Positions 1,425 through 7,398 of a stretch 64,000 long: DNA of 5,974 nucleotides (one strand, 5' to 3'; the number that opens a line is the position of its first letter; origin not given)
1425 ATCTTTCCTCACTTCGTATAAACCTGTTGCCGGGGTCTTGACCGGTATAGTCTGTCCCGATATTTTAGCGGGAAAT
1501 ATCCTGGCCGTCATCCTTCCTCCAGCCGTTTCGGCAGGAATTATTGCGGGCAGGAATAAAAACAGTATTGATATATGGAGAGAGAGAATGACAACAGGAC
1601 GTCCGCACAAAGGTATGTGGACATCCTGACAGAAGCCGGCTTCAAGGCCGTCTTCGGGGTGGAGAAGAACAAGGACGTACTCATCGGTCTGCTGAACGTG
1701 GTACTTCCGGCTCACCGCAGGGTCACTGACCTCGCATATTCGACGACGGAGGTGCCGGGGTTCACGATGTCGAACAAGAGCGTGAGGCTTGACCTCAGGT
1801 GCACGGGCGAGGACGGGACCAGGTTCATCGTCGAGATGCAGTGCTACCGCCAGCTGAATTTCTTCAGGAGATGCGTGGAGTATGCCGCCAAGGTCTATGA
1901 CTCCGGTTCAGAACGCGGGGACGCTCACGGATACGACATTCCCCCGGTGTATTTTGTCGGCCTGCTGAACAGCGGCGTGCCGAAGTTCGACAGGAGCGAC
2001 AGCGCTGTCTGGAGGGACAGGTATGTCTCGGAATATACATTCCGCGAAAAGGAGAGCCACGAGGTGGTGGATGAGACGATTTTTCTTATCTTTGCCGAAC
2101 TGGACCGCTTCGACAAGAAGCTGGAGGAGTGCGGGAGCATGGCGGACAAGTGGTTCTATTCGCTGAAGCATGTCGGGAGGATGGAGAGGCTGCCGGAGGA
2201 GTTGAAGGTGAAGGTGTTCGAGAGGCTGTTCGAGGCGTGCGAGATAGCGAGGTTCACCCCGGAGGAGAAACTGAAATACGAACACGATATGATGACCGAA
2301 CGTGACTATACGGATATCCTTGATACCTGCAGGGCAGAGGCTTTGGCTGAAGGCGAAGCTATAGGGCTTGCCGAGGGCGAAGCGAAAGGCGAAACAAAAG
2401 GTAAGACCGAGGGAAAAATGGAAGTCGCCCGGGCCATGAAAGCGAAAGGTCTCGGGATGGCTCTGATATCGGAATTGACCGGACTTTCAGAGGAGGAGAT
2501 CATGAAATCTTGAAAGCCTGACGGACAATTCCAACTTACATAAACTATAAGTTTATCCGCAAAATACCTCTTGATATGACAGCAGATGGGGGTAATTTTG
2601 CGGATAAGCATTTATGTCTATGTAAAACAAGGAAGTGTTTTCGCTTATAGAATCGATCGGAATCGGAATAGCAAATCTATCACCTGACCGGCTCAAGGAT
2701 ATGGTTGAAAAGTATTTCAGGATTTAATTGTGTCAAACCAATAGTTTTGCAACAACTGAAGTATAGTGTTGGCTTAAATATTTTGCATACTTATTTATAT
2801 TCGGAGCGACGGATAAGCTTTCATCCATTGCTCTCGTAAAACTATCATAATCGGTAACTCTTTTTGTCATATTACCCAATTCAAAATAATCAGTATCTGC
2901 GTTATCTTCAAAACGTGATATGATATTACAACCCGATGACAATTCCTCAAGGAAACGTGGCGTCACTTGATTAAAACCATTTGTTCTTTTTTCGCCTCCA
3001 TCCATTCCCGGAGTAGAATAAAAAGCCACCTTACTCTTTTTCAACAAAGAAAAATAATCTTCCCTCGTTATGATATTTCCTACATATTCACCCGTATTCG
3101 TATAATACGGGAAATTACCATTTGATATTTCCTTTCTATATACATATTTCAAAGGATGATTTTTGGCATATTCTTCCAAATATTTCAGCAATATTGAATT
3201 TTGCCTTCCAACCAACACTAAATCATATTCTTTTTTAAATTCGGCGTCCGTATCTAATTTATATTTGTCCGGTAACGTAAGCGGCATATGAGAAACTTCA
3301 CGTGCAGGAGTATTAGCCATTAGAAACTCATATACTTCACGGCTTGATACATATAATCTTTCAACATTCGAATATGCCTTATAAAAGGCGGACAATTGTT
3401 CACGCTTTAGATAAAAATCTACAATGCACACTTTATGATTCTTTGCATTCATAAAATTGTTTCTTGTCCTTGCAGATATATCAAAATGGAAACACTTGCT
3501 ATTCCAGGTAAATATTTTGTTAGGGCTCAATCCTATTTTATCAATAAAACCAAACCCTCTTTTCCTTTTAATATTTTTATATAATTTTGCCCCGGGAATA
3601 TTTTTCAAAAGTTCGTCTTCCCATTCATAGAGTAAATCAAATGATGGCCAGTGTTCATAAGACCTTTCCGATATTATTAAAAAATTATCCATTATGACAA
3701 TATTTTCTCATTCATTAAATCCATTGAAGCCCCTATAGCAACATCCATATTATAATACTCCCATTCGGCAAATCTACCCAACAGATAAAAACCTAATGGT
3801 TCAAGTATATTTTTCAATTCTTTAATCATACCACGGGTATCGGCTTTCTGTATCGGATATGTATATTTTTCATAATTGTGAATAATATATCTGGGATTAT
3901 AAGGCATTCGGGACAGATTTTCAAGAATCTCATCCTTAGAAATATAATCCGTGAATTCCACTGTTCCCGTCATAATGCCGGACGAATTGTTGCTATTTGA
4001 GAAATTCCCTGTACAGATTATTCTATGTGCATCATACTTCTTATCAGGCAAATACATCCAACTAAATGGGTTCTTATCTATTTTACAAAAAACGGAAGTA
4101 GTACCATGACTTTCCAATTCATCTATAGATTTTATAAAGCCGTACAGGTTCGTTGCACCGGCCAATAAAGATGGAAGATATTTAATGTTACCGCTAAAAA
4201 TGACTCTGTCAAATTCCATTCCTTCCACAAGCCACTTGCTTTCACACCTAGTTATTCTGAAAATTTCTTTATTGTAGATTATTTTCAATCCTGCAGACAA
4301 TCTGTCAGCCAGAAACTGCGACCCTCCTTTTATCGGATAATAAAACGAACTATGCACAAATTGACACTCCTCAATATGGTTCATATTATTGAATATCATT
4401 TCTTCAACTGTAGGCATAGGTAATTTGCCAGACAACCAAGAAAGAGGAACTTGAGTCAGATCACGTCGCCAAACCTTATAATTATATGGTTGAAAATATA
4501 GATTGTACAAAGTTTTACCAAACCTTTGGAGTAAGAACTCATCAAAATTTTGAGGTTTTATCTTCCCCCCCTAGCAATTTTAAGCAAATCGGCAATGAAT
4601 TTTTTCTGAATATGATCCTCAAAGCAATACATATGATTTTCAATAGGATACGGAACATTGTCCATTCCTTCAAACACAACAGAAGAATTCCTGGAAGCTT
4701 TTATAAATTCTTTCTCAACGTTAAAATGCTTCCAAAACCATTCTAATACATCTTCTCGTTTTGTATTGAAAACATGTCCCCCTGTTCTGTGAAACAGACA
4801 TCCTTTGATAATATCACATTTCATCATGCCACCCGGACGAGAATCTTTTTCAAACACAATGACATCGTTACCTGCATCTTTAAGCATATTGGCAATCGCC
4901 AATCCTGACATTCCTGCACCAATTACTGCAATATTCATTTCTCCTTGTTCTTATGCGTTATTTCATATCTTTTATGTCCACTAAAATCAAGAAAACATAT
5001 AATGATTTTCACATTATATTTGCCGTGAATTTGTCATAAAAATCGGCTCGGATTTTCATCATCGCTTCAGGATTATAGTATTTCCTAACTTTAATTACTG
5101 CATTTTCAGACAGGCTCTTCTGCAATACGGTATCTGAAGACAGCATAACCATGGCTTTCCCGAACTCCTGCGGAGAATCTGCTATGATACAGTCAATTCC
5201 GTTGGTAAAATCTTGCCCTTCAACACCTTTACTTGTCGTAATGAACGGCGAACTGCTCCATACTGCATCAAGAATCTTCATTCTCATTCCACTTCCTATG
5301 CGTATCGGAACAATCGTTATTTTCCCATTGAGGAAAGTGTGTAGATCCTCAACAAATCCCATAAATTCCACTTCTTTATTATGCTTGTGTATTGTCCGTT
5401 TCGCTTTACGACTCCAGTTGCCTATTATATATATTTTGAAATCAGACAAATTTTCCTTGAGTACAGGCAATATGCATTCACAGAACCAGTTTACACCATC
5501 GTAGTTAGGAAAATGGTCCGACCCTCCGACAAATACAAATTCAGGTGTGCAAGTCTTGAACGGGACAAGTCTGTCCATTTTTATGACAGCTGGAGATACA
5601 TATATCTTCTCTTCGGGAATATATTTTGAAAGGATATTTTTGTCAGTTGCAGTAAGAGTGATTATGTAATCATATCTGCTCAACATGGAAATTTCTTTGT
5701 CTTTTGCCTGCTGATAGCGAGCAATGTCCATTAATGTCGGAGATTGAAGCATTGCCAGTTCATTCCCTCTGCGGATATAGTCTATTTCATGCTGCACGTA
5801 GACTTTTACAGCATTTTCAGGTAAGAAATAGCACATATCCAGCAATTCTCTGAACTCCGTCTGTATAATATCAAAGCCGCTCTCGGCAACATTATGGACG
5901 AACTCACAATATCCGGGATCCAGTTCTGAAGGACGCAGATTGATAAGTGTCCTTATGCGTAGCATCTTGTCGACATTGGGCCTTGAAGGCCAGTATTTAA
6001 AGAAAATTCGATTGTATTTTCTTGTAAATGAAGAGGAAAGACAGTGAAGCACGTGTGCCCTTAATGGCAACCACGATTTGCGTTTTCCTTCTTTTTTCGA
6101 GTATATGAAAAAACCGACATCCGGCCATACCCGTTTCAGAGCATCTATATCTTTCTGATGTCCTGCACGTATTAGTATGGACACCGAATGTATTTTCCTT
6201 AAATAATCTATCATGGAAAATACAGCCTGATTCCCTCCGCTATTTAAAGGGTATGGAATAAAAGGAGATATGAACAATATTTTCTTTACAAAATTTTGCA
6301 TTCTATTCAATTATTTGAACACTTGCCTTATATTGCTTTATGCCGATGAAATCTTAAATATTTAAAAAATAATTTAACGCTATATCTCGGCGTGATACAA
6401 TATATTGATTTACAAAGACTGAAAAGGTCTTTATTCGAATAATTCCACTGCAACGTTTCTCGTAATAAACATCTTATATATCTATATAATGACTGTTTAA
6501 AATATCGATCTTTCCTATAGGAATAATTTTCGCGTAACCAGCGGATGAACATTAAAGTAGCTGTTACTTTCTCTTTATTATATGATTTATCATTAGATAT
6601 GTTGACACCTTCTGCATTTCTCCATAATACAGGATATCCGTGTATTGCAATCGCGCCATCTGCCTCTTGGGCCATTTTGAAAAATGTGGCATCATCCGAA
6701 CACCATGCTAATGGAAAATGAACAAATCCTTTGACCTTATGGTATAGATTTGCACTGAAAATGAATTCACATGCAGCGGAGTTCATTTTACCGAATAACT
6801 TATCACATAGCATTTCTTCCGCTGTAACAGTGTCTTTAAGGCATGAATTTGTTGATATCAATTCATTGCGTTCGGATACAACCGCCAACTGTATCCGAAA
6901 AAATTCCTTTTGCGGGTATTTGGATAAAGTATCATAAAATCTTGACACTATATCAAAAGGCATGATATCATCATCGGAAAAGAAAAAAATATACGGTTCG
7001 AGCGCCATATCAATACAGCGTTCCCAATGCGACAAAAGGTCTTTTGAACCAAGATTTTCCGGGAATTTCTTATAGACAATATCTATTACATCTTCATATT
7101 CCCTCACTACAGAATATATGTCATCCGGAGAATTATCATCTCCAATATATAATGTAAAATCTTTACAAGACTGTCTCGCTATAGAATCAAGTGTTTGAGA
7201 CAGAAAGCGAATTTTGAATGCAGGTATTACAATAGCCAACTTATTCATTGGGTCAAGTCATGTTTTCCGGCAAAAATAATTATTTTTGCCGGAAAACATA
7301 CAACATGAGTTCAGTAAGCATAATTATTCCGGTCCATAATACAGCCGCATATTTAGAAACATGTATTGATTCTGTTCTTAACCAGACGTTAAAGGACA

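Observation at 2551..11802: A 9.2-kb block (sugar cassette + AbiE) is bracketed by a perfect 16-bp inverted pair, next to an Rpn nuclease gene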

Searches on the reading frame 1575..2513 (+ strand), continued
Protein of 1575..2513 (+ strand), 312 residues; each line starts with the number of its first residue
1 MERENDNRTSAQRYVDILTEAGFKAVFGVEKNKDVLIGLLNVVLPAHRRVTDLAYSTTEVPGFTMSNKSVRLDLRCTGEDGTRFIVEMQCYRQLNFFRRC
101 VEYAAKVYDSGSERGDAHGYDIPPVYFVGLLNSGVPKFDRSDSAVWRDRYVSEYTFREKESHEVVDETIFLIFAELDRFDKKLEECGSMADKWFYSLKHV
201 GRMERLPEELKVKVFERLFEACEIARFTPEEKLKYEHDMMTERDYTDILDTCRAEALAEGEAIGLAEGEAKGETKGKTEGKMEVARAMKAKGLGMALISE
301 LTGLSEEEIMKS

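Call 57: find_encoding_contigs(protein=P0015, flank=10000, max_places=6)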
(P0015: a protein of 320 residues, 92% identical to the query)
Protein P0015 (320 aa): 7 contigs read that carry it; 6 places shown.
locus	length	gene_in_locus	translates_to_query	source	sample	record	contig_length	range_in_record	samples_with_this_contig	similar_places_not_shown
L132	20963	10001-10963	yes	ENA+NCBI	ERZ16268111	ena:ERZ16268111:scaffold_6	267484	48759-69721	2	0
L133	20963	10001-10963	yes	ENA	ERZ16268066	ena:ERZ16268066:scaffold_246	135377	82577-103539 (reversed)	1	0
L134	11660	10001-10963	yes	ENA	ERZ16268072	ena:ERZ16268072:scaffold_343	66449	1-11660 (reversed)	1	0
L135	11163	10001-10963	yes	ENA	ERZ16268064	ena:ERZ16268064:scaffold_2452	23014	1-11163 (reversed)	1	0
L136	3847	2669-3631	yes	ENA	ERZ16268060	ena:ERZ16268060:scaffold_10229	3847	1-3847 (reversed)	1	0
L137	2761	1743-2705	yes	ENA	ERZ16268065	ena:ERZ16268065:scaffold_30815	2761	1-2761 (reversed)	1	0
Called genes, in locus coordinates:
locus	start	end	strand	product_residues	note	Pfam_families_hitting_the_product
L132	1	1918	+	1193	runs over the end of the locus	-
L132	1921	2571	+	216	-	-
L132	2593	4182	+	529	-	-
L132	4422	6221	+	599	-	-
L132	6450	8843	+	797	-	-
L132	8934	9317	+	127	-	-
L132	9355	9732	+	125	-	-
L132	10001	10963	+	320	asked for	PF12784:PDDEXK_2, PF27070:HTH_Rpn_C (weak)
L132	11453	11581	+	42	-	-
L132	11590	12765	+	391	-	-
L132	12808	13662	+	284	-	-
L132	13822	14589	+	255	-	-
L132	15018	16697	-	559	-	-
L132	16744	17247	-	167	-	-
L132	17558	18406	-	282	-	-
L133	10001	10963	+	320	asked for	PF12784:PDDEXK_2, PF27070:HTH_Rpn_C (weak)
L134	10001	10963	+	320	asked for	PF12784:PDDEXK_2, PF27070:HTH_Rpn_C (weak)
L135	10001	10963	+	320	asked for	PF12784:PDDEXK_2, PF27070:HTH_Rpn_C (weak)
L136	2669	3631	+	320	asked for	PF12784:PDDEXK_2, PF27070:HTH_Rpn_C (weak)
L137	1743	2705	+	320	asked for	PF12784:PDDEXK_2, PF27070:HTH_Rpn_C (weak)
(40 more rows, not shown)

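Call 58: search_protein_families(library=ncbifam, proteins=[window:1575-2513:+], max_evalue=0.01)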
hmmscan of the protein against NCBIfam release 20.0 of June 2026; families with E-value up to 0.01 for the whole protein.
window:1575-2513:+ (312 aa): 5 families
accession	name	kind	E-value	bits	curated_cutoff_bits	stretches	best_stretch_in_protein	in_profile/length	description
TIGR01784.1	T_den_put_tspse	subfamily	8.6e-29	101.2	52.1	1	23-310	6-271/273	Rpn family recombination-promoting nuclease/putative transposase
NF004270.2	PRK05687.2-1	equivalog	0.001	18.7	180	1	231-293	33-95/223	flagellar assembly protein FliH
NF004267.1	PRK05687.1-3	equivalog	0.002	17.3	293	1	227-294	50-117/266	flagellar assembly protein FliH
NF004266.1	PRK05687.1-1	equivalog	0.0044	16.5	260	1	227-283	24-80/230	flagellar assembly protein FliH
NF009925.1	PRK13386.1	equivalog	0.0063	15.8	192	0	226-289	14-79/228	flagellar assembly protein FliH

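Call 79: search_protein_families(library=padloc, proteins=[window:1575-2513:+], max_evalue=0.001)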
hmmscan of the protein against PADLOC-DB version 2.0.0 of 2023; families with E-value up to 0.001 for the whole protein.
window:1575-2513:+ (312 aa): 1 family
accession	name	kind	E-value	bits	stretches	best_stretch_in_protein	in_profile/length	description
PDLC01084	C3a178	-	7.8e-05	21.1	1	234-293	27-88/90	putative invertase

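Call 85: find_related_loci(query=window:1575-2513:+, collection=viral_contigs, flank=3000)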
Query window:1575-2513:+ (312 aa) in viral_contigs; peptide patterns used: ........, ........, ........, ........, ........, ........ (x = any residue, [..] = any of these).
13 stretches matched a pattern, but none encodes a relative of the query by tblastn (E <= 1e-3).

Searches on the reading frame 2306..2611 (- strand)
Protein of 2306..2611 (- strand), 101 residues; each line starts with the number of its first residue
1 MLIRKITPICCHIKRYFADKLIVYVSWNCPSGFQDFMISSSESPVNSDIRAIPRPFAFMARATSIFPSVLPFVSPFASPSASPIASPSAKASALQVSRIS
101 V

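Call 8: search_protein_families(library=pfam, proteins=[window:2306-2611:-])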
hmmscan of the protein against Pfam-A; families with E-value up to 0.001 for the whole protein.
window:2306-2611:- (101 aa): 0 families

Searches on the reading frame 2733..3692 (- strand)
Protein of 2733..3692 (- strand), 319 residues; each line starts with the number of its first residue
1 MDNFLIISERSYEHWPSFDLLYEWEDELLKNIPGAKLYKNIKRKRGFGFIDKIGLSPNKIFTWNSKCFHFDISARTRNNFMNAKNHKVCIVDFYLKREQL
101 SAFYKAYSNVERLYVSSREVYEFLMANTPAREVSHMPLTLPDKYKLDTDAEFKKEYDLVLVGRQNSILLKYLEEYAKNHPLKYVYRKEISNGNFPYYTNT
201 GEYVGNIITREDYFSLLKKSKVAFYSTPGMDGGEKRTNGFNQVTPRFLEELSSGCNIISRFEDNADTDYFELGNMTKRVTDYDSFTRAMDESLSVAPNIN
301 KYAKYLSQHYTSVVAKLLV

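Call 7: search_protein_families(library=pfam, proteins=[window:2733-3692:-])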
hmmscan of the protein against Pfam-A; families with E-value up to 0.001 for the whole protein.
window:2733-3692:- (319 aa): 0 families

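Call 58: search_protein_families(library=ncbifam, proteins=[window:2733-3692:-], max_evalue=0.01)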
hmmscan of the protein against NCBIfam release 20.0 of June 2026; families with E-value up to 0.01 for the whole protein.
window:2733-3692:- (319 aa): 0 families

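Call 79: search_protein_families(library=padloc, proteins=[window:2733-3692:-], max_evalue=0.001)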
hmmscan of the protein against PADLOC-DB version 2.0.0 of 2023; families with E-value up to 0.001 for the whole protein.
window:2733-3692:- (319 aa): 0 families

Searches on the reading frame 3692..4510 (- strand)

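Call 7: search_protein_families(library=pfam, proteins=[window:3692-4510:-])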
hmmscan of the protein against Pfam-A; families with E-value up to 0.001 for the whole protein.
window:3692-4510:- (272 aa): 0 families

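Call 58: search_protein_families(library=ncbifam, proteins=[window:3692-4510:-], max_evalue=0.01)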
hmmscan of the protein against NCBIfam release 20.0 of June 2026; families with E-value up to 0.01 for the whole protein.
window:3692-4510:- (272 aa): 3 families
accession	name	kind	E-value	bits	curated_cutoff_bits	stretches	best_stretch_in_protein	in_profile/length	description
TIGR00031.1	UDP-GALP_mutase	equivalog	6.7e-05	22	303.75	1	180-270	288-377/378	UDP-galactopyranose mutase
NF005547.0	PRK07208.1-3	equivalog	0.00043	19.1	380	0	2-264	152-436/465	hypothetical protein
NF005548.0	PRK07208.1-4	equivalog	0.009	14.6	389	0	1-92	146-244/488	hypothetical protein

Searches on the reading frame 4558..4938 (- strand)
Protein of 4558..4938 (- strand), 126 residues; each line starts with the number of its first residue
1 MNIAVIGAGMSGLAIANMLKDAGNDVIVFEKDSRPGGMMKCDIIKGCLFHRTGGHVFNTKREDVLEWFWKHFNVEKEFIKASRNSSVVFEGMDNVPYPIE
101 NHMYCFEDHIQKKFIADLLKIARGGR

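Call 7: search_protein_families(library=pfam, proteins=[window:4558-4938:-])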
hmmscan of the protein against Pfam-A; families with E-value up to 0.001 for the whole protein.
window:4558-4938:- (126 aa): 11 families
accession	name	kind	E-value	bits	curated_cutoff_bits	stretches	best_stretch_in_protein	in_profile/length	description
PF13450.12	NAD_binding_8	-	5e-13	49.6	21.9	1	5-69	1-65/68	NAD(P)-binding Rossmann-like domain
PF01593.30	Amino_oxidase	-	1.5e-07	31.5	19.8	1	10-76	1-65/443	Flavin containing amine oxidoreductase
PF01266.30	DAO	-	5.1e-07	30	27.9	1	3-37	2-37/353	FAD dependent oxidoreductase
PF00070.33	Pyr_redox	-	2.5e-05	25.1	22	1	2-38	1-37/82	Pyridine nucleotide-disulphide oxidoreductase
PF12831.13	FAD_oxidored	-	0.00016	21.5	27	1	3-77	2-69/416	FAD dependent oxidoreductase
PF01210.29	NAD_Gly3P_dh_N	-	0.00018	21.9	23.1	1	2-33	1-32/158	NAD-dependent glycerol-3-phosphate dehydrogenase N-terminus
PF03486.20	HI0933_like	-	0.00025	21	50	1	2-37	2-37/244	HI0933-like protein Rossmann domain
PF00890.30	FAD_binding_2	-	0.00031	20.5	20.4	1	3-37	2-36/414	FAD binding domain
PF01494.25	FAD_binding_3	-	0.00037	20.3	22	1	3-43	4-44/349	FAD binding domain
PF07991.19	KARI_N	-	0.00063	19.8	20.6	0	2-32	6-36/165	Acetohydroxy acid isomeroreductase, NADPH-binding domain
PF07992.20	Pyr_redox_2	-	0.00085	19.3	26.1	1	2-36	144-178/291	Pyridine nucleotide-disulphide oxidoreductase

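Call 58: search_protein_families(library=ncbifam, proteins=[window:4558-4938:-], max_evalue=0.01)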
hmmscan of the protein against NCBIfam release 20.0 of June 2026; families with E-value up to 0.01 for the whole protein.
window:4558-4938:- (126 aa): 85 families (the best 25 are shown)
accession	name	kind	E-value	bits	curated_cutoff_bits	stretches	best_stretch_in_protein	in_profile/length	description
NF005547.0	PRK07208.1-3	equivalog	3.3e-14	52.5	380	1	2-100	6-101/465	hypothetical protein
NF005548.0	PRK07208.1-4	equivalog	5.1e-13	48.5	389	1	2-100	5-100/488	hypothetical protein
TIGR00031.1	UDP-GALP_mutase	equivalog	1.5e-10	40.6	303.75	1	3-74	4-76/378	UDP-galactopyranose mutase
NF005545.0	PRK07208.1-1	equivalog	1.9e-10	39.8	451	1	2-99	9-103/504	hypothetical protein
NF005560.0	PRK07233.1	equivalog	2e-10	40.1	252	1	1-45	1-45/435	hypothetical protein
NF009410.0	PRK12771.1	subfamily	8.1e-09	34.6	516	1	2-44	140-182/566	NAD(P)-binding protein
TIGR01317.1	GOGAT_sm_gam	subfamily_domain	1.2e-08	34.2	447.7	1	2-43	145-186/485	glutamate synthase small subunit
TIGR00562.1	proto_IX_ox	equivalog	1.8e-08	33.5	97.85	1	2-66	4-69/470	protoporphyrinogen oxidase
TIGR02734.1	crtI_fam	subfamily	2.1e-08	33.3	238.1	1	4-40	2-38/504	phytoene desaturase family protein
NF058655.1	CrtID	equivalog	3e-08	33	640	1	3-77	1-73/478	bifunctional phytoene desaturase/3,4-desaturase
NF009454.0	PRK12814.1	equivalog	5.5e-08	31.6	916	1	2-45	195-238/657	putative NADPH-dependent glutamate synthase small subunit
NF009409.0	PRK12770.1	subfamily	5.6e-08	32.2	343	1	2-41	20-59/360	putative glutamate synthase subunit beta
NF045637.1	carotdesatCrtDProt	equivalog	7.1e-08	31.4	580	1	3-41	1-39/485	1-hydroxycarotenoid 3,4-desaturase CrtD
NF010590.0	PRK13984.1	equivalog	2.3e-07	29.3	946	1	2-44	290-332/611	putative oxidoreductase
NF008841.0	PRK11883.1-1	equivalog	3.3e-07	29.6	517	1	1-98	4-102/453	protoporphyrinogen oxidase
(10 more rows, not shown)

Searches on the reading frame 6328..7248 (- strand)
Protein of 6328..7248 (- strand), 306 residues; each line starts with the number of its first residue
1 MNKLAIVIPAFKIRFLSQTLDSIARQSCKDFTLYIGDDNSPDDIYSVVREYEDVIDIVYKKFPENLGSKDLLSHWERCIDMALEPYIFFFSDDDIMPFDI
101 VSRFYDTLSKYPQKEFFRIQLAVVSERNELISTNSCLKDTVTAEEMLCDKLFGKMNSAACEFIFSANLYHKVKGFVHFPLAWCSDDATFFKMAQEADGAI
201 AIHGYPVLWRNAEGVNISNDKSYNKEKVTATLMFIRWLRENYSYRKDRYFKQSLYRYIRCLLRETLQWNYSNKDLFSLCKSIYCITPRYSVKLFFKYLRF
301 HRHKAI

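Call 7: search_protein_families(library=pfam, proteins=[window:6328-7248:-])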
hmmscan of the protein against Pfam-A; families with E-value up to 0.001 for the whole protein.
window:6328-7248:- (306 aa): 2 families
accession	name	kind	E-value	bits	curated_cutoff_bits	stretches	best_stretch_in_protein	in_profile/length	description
PF00535.33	Glycos_transf_2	-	5.6e-10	39.8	23.3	1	6-111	2-106/168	Glycosyl transferase family 2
PF13641.12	Glyco_tranf_2_3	-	3e-05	24.6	27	1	4-209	3-210/230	Glycosyltransferase like family 2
